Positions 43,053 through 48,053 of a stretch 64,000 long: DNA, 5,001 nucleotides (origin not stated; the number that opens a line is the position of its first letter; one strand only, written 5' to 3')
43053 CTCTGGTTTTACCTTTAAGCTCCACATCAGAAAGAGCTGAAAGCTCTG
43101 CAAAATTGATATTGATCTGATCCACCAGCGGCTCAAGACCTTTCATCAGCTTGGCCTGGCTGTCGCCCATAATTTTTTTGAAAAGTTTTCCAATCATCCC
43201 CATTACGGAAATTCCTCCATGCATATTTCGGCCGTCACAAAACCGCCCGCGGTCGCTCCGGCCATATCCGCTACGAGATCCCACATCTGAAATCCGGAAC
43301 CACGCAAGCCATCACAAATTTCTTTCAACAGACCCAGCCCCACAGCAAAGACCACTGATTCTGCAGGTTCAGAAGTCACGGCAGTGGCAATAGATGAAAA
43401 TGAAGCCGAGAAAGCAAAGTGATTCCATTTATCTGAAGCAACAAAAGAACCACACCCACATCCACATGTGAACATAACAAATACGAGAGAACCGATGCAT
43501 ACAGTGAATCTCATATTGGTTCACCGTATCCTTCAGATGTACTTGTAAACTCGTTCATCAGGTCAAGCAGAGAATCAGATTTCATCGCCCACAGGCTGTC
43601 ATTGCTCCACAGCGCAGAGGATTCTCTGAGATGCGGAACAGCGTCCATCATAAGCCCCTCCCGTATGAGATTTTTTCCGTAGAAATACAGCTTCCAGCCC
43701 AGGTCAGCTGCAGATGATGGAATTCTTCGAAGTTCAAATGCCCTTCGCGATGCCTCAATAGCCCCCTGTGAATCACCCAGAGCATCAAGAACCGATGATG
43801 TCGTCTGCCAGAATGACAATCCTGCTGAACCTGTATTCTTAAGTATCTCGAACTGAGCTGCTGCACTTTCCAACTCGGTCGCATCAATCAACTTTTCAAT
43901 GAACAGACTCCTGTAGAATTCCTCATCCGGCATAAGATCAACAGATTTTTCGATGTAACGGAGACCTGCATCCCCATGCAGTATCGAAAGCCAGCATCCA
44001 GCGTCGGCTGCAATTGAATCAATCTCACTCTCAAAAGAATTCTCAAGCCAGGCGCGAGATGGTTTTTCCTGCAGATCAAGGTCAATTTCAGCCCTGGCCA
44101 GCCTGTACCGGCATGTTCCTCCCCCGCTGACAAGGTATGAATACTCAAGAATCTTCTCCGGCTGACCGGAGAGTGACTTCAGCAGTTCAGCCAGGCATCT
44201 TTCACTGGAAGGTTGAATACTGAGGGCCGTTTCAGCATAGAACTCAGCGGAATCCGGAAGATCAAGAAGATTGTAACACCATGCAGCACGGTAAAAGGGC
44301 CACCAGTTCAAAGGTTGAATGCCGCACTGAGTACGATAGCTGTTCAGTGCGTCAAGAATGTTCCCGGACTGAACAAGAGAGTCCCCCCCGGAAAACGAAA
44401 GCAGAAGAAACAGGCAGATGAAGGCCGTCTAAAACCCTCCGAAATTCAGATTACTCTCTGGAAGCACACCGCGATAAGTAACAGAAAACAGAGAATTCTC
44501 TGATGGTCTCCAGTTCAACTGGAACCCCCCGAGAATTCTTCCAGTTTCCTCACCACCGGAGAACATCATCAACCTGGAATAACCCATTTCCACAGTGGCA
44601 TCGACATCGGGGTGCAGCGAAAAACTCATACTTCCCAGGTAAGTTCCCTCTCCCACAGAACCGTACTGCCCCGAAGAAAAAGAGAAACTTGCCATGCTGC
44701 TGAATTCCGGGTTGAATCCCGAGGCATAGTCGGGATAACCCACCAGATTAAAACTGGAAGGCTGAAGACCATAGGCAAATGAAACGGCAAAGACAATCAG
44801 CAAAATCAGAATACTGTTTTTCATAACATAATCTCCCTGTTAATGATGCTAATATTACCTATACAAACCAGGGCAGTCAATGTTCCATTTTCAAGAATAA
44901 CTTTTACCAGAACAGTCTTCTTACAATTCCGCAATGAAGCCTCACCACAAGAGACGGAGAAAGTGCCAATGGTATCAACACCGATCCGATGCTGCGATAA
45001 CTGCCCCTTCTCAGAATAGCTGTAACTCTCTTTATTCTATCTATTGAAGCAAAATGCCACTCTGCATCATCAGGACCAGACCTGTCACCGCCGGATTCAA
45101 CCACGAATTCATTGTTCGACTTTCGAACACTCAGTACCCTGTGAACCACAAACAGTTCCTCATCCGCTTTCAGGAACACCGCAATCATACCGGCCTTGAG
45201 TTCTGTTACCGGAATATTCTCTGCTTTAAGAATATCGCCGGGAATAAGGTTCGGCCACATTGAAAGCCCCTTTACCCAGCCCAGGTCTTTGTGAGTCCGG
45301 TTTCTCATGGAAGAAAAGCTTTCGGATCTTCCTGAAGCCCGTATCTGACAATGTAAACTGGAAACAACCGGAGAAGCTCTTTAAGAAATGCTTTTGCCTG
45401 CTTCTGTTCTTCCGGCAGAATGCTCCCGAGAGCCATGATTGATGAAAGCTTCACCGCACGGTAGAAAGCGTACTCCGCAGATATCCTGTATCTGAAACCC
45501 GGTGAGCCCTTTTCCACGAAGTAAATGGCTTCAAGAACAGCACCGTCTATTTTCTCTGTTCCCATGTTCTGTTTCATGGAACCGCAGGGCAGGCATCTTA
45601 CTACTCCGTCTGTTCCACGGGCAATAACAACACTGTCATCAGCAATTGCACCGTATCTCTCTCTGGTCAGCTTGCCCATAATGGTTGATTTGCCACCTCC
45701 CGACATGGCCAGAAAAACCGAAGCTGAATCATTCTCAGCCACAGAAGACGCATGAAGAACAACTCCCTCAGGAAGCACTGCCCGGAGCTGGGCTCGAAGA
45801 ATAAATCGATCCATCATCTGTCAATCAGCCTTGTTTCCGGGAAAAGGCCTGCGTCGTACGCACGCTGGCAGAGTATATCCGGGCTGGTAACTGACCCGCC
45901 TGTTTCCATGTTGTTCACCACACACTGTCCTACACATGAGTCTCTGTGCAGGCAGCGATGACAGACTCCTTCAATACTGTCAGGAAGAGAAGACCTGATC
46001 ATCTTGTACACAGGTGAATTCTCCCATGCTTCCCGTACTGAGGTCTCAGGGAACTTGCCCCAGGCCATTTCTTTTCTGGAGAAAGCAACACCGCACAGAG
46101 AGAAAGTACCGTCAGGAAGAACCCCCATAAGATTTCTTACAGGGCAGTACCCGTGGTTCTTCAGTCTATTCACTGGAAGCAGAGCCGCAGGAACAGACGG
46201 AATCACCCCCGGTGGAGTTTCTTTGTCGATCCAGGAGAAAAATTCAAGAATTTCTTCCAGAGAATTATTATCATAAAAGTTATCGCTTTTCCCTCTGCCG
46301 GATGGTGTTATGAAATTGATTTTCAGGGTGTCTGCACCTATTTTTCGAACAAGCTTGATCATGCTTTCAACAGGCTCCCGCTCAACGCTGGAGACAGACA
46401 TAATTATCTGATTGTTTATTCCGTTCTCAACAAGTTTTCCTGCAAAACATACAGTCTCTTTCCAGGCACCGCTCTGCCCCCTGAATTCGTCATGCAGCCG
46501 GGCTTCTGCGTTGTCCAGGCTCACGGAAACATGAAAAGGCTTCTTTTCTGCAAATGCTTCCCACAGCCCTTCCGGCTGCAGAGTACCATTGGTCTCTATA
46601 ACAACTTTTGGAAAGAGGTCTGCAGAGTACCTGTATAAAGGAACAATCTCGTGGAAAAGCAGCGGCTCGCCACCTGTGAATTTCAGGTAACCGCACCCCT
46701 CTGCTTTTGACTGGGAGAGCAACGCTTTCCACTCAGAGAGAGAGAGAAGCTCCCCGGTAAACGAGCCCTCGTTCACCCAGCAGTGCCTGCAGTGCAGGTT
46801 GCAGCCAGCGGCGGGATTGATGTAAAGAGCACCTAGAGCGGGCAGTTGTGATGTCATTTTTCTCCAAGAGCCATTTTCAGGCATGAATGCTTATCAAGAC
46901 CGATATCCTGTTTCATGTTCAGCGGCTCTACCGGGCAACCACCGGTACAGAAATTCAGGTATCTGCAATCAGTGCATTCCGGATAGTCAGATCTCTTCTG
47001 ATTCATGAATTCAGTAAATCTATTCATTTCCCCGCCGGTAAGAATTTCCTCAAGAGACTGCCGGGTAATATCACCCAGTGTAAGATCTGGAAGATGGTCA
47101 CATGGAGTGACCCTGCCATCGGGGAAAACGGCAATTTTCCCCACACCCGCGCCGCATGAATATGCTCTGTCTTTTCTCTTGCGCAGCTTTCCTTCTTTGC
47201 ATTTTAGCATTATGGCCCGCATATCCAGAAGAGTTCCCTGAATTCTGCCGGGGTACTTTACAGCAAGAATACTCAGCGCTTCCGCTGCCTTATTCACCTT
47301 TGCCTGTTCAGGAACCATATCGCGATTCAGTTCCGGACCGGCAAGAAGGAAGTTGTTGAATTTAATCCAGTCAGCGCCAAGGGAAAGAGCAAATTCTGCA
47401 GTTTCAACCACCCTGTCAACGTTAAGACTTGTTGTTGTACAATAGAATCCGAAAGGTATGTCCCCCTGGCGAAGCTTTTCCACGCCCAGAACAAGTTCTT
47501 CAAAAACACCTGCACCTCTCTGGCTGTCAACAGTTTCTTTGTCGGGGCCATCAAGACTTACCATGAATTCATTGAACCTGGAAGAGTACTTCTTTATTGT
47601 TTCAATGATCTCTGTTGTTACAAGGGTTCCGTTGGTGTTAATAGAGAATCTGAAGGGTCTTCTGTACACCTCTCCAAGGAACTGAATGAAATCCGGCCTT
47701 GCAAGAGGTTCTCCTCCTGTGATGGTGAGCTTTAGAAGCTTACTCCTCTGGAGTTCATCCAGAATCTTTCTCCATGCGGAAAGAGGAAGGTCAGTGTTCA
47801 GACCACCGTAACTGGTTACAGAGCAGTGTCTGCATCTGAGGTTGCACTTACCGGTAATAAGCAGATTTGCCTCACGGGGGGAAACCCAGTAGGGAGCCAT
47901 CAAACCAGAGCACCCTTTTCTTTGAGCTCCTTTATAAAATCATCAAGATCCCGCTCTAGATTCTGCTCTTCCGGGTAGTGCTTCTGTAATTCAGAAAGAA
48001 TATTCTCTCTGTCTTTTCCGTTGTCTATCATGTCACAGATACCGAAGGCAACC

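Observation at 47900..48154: PqqD-like RRE translationally fused to a PAS sensor, with a strong internal SD-ATG that could also yield a stand-alone RRE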

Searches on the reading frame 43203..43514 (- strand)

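Call 41: search_protein_families(library=ncbifam, proteins=[window:43203-43514:-], max_evalue=1)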
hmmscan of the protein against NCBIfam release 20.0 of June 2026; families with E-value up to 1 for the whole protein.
window:43203-43514:- (103 aa): 1 family
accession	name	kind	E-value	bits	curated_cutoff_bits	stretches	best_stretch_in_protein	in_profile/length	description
NF008028.1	PRK10759.1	equivalog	2.3e-06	27.7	117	1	11-93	7-101/106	YfiM family lipoprotein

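Call 42: search_protein_families(library=pfam, proteins=[window:43203-43514:-], max_evalue=1)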
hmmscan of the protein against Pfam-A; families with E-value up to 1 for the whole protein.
window:43203-43514:- (103 aa): 1 family
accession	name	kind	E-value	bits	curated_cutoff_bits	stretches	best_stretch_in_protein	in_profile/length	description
PF10043.14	DUF2279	-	0.0069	17.5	28.6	1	51-92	46-88/91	Predicted periplasmic lipoprotein (DUF2279)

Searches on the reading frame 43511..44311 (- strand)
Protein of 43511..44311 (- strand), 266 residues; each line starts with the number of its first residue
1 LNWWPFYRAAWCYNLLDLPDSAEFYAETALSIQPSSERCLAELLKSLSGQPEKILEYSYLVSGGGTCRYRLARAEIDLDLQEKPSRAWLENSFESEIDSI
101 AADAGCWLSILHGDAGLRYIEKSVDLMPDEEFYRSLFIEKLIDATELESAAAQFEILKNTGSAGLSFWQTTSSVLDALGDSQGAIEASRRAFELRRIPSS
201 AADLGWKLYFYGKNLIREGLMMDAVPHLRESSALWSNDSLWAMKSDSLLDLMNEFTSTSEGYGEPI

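Call 3: search_protein_families(library=pfam, proteins=[window:43511-44311:-], max_evalue=0.1)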
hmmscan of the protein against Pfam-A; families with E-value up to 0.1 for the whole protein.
window:43511-44311:- (266 aa): 4 families
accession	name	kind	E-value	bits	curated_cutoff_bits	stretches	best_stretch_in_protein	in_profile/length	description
PF13181.12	TPR_8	-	0.00018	21.9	25.7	0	7-35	5-33/34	Tetratricopeptide repeat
PF13424.12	TPR_12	-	0.0043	17.7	30.1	0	7-33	49-75/77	Tetratricopeptide repeat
PF13428.12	TPR_14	-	0.007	17.4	23.5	0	7-44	5-42/44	Tetratricopeptide repeat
PF00515.34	TPR_1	-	0.05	13.9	27.8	0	6-35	4-33/34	Tetratricopeptide repeat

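Call 4: search_protein_families(library=ncbifam, proteins=[window:43511-44311:-], max_evalue=0.1)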
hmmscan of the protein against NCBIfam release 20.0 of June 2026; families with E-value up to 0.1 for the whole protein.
window:43511-44311:- (266 aa): 1 family
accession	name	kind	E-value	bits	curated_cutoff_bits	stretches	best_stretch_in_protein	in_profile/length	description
NF053720.1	NsdA_fam_reg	subfamily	0.087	12.3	75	0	66-138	299-369/432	NsdA family TPR-like regulatory protein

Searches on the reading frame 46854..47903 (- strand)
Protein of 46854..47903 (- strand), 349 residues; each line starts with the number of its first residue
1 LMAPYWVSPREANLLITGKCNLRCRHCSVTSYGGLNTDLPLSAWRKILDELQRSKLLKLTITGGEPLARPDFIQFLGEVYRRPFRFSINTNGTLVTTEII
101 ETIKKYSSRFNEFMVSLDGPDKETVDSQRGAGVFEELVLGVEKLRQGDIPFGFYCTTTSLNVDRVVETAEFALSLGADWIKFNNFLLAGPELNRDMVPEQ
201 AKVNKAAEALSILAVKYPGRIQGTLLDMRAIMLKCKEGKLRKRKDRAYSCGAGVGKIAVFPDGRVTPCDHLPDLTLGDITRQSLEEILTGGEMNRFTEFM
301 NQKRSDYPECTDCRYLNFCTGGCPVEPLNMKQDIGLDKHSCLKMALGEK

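Call 3: search_protein_families(library=pfam, proteins=[window:46854-47903:-], max_evalue=0.1)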
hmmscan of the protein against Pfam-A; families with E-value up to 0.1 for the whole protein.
window:46854-47903:- (349 aa): 3 families
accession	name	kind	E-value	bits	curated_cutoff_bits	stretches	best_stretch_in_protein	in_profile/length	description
PF04055.27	Radical_SAM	-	2.2e-23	83.7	29.5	1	15-172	2-166/166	Radical SAM superfamily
PF13186.11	SPASM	-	5.5e-12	46.2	21.5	1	250-313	1-66/67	Iron-sulfur cluster-binding domain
PF13353.11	Fer4_12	-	1.8e-05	25.5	22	1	17-119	12-115/137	4Fe-4S single cluster domain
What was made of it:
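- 46854..47900 (-): ScmE-like radical SAM/SPASM enzyme; its ATG overlaps the PqqD stop (TGATG). Radical_SAM and SPASM domains (call 3).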

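Call 4: search_protein_families(library=ncbifam, proteins=[window:46854-47903:-], max_evalue=0.1)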
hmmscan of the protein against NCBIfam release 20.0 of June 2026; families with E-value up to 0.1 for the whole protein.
window:46854-47903:- (349 aa): 88 families (the best 25 are shown)
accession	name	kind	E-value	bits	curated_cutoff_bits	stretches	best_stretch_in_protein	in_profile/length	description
TIGR04250.1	SCM_rSAM_ScmE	equivalog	2.7e-51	174.6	400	1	8-327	1-331/358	SynChlorMet cassette radical SAM/SPASM protein ScmE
NF050035.1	rSAM_WgK_link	exception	2.7e-32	112.2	650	2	3-180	2-179/367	radical SAM/SPASM peptide maturase WgkB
TIGR04545.1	rSAM_ahbD_hemeb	equivalog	1.9e-30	106.5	500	1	16-333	6-327/339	heme b synthase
TIGR04055.1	rSAM_NirJ2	equivalog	9.9e-29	100.9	500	1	17-338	7-319/326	putative heme d1 biosynthesis radical SAM protein NirJ2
NF047865.1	rSAM_PapB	equivalog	1.8e-28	99.7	340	1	14-334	7-327/330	PapB family radical SAM/SPASM ranthipeptide maturase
TIGR04317.1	W_rSAM_matur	equivalog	2.5e-26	92.6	380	2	13-210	7-210/349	tungsten cofactor oxidoreductase radical SAM maturase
TIGR04051.1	rSAM_NirJ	equivalog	3.2e-26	92.1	515.45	1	17-341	9-346/354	heme d1 biosynthesis radical SAM protein NirJ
TIGR04082.1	rSAM_for_selen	equivalog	3.8e-25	88.6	350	1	16-326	205-499/516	thio(seleno)oxazole modification radical SAM maturase SbtM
TIGR04251.1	SCM_rSAM_ScmF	equivalog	4.8e-25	88.7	400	1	15-325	9-323/353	SynChlorMet cassette radical SAM/SPASM protein ScmF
NF045574.1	sacti_mat_StsB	exception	2e-23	83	625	1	15-333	101-405/466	StsB family radical SAM/SPASM domain sactipeptide maturase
TIGR04054.1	rSAM_NirJ1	equivalog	2.4e-22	79.1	650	2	16-212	42-235/387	putative heme d1 biosynthesis radical SAM protein NirJ1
TIGR04133.1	rSAM_w_lipo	hypoth_equivalog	2.6e-22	79.2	425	1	17-322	31-330/350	TIGR04133 family radical SAM/SPASM protein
TIGR04340.1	rSAM_ACGX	hypoth_equivalog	3e-22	79.3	400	1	14-334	7-330/341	radical SAM/SPASM domain protein, ACGX system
TIGR03962.1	mycofact_rSAM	equivalog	3.4e-22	79.1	265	1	16-178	18-179/339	mycofactocin radical SAM maturase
TIGR04546.1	rSAM_ahbC_deAc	equivalog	6.4e-22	77.9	650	2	16-168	45-196/390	12,18-didecarboxysiroheme deacetylase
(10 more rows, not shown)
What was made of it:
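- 46854..47900 (-): TIGR04250 174.6 bits, below the 400 cut-off (call 4).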

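Call 17: find_related_loci(query=window:46854-47903:-, collection=genome_contigs, flank=7000)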
Query window:46854-47903:- (349 aa) in genome_contigs; peptide patterns used: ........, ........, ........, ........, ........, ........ (x = any residue, [..] = any of these).
403 stretches matched a pattern; 7 encode a relative of the query (tblastn E <= 1e-3); 7 distinct loci.
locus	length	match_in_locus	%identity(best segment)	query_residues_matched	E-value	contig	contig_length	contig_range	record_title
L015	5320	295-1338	91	1-348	0e+0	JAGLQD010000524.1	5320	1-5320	MAG: Candidatus Sabulitectum sp. isolate RS_8_35 ROV157_8.bin.35.fa_524, whole genome shotgun sequence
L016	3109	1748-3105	91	1-349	0e+0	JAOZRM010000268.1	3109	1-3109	MAG: Candidatus Sabulitectum sp. isolate GMC6.concoct.312_sub GMC6_59959_length_3109_cov_6.686313, whole genome shotgun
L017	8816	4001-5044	89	1-348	0e+0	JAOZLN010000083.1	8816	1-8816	MAG: Candidatus Sabulitectum sp. isolate GMC10.metabat2.20 NODE_8120_length_8816_cov_6.107522, whole genome shotgun sequ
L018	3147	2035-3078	78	1-348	0e+0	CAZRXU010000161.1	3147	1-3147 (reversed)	MAG TPA_asm: uncultured bacterium isolate binchicken_co67_272 genome assembly, contig: NODE_43654_length_3147_cov_11.052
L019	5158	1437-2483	74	1-349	0e+0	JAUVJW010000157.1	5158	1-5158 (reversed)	MAG: Candidatus Fermentibacteraceae bacterium isolate CSMAG_464 CSMAG_464_k127_3846402_length_5158_cov_13.9950, whole ge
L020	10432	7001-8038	64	1-346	8e-155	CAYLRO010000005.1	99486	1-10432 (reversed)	MAG TPA_asm: uncultured bacterium isolate binchicken_co42_38 genome assembly, contig: NODE_81_length_99486_cov_11.848116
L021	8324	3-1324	84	17-348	2e-68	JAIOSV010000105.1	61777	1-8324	MAG: Candidatus Sabulitectum sp. isolate SMBSF53 bin_42_k127_167142, whole genome shotgun sequence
